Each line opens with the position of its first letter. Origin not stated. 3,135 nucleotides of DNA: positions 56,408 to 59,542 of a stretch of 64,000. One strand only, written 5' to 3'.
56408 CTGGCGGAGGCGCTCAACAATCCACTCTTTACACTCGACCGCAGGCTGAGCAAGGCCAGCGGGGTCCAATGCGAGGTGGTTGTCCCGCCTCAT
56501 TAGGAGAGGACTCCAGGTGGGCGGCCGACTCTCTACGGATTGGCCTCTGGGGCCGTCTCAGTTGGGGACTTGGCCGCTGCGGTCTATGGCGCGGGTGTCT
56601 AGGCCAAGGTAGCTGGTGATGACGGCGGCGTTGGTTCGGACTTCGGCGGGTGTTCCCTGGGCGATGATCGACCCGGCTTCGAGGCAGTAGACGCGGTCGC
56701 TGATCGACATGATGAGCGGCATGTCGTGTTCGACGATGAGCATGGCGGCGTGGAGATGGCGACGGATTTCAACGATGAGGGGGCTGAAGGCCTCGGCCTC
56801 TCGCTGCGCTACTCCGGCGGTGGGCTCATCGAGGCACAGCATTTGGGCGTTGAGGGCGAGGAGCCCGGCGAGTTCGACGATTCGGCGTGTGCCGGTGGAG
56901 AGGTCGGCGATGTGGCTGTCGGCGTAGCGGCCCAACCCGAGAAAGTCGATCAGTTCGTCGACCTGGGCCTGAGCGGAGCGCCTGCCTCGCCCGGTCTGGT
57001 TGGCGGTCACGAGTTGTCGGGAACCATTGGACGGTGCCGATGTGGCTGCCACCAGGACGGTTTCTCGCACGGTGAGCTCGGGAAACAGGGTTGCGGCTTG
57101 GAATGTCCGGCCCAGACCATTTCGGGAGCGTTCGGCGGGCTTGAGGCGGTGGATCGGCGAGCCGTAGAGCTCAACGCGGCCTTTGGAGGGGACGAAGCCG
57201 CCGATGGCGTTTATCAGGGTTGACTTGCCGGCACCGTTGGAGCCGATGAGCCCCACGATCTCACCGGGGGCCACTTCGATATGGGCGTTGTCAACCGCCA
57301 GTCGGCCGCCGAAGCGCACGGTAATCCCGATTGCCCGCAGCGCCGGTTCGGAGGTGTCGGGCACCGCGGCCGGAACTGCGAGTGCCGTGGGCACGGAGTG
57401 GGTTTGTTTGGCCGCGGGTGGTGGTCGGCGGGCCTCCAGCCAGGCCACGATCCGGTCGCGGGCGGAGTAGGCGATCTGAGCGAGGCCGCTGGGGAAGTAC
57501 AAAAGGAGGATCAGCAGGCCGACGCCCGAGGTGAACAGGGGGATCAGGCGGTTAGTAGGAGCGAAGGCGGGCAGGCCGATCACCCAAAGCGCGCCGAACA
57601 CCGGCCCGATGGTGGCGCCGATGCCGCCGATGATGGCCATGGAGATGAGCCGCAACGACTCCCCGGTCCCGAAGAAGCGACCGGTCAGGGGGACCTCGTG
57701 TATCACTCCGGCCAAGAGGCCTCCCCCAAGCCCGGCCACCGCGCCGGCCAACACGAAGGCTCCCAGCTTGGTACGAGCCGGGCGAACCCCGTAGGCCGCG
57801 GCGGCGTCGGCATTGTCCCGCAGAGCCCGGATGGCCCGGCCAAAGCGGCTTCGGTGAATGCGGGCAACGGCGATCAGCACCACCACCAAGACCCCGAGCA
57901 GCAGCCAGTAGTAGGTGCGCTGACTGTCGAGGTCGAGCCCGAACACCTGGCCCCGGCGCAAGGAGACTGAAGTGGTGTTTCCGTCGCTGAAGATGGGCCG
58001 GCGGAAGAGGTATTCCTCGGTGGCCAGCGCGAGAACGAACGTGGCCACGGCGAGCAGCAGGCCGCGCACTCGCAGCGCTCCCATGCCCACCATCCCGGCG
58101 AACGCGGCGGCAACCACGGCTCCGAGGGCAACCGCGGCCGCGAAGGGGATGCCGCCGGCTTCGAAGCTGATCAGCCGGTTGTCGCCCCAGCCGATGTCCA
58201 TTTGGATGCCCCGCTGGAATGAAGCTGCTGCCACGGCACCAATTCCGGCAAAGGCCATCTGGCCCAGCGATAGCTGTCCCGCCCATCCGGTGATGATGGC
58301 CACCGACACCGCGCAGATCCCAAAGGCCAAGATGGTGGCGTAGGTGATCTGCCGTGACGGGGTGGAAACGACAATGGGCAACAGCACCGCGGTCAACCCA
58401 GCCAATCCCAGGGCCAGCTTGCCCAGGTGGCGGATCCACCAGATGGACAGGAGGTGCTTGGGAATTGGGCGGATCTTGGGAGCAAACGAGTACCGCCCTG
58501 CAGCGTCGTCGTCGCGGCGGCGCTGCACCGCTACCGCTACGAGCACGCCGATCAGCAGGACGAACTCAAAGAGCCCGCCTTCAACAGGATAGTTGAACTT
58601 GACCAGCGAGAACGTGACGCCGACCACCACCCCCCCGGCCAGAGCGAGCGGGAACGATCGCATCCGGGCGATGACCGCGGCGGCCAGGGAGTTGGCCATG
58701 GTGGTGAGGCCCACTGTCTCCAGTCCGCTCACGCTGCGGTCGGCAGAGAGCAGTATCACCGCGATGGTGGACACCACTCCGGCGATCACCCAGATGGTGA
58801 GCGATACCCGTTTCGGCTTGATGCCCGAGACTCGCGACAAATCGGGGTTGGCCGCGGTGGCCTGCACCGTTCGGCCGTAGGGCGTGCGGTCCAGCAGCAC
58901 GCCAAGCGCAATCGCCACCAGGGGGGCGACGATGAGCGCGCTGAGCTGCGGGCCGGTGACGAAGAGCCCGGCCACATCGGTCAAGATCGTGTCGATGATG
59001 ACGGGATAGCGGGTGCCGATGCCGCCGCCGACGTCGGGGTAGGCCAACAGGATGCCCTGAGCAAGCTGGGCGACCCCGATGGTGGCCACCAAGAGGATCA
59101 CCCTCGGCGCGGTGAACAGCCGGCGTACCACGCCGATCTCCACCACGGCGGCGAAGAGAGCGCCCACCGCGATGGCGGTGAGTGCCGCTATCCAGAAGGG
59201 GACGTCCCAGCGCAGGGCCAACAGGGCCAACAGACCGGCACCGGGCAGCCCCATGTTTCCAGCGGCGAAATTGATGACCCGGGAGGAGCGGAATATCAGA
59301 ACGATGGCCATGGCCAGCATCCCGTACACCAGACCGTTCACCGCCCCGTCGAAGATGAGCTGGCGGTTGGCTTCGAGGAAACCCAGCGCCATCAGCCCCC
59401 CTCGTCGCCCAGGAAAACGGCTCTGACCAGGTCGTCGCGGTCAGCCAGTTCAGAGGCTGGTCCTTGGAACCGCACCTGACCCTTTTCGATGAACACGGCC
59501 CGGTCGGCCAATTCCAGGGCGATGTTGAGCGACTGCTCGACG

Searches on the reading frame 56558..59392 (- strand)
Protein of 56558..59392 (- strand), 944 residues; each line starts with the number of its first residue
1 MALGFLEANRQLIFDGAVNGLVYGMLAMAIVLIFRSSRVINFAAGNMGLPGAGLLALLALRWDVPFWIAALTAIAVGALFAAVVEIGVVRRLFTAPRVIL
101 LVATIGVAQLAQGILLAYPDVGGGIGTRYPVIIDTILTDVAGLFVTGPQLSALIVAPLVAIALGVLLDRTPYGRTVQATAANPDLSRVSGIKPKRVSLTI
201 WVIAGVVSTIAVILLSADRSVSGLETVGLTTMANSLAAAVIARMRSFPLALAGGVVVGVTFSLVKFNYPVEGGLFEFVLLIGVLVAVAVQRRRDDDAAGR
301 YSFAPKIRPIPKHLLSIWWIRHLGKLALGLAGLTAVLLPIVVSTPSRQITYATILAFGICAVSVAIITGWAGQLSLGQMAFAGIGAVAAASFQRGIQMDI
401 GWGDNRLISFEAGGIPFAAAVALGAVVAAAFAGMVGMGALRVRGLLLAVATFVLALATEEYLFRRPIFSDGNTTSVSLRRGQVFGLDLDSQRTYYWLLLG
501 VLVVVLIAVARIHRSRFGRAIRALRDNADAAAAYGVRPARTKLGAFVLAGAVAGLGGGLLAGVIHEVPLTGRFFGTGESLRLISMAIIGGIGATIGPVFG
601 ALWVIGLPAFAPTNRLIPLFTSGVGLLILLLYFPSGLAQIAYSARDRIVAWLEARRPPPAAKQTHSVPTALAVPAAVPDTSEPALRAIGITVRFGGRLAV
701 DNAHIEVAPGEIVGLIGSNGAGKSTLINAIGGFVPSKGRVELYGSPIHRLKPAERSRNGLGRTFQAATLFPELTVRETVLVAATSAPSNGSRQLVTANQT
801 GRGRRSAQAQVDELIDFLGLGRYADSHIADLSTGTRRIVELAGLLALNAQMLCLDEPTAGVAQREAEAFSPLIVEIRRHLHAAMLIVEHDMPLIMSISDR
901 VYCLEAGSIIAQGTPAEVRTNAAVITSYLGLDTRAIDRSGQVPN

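Call 90: search_protein_families(library=pfam, proteins=[window:56558-59392:-], max_evalue=0.001)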
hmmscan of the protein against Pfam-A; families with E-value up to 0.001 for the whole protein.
window:56558-59392:- (944 aa): 5 families
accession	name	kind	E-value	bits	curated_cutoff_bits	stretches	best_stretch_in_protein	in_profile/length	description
PF02653.21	BPD_transp_2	-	3.4e-56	190.8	26.8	2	353-604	8-239/269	Branched-chain amino acid transport system / permease component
PF00005.33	ABC_tran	-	4.9e-29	102.1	25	1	701-859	2-137/137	ABC transporter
PF12399.14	BCA_ABC_TP_C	-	9.4e-08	31.9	25.5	1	909-930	2-23/27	Branched-chain amino acid ATP-binding cassette transporter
PF13304.12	AAA_21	-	6.6e-07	30.1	27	0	712-731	1-20/304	AAA domain, putative AbiEii toxin, Type IV TA system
PF13555.12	AAA_29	-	0.00075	19.6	27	0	702-730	14-42/61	P-loop containing region of AAA domain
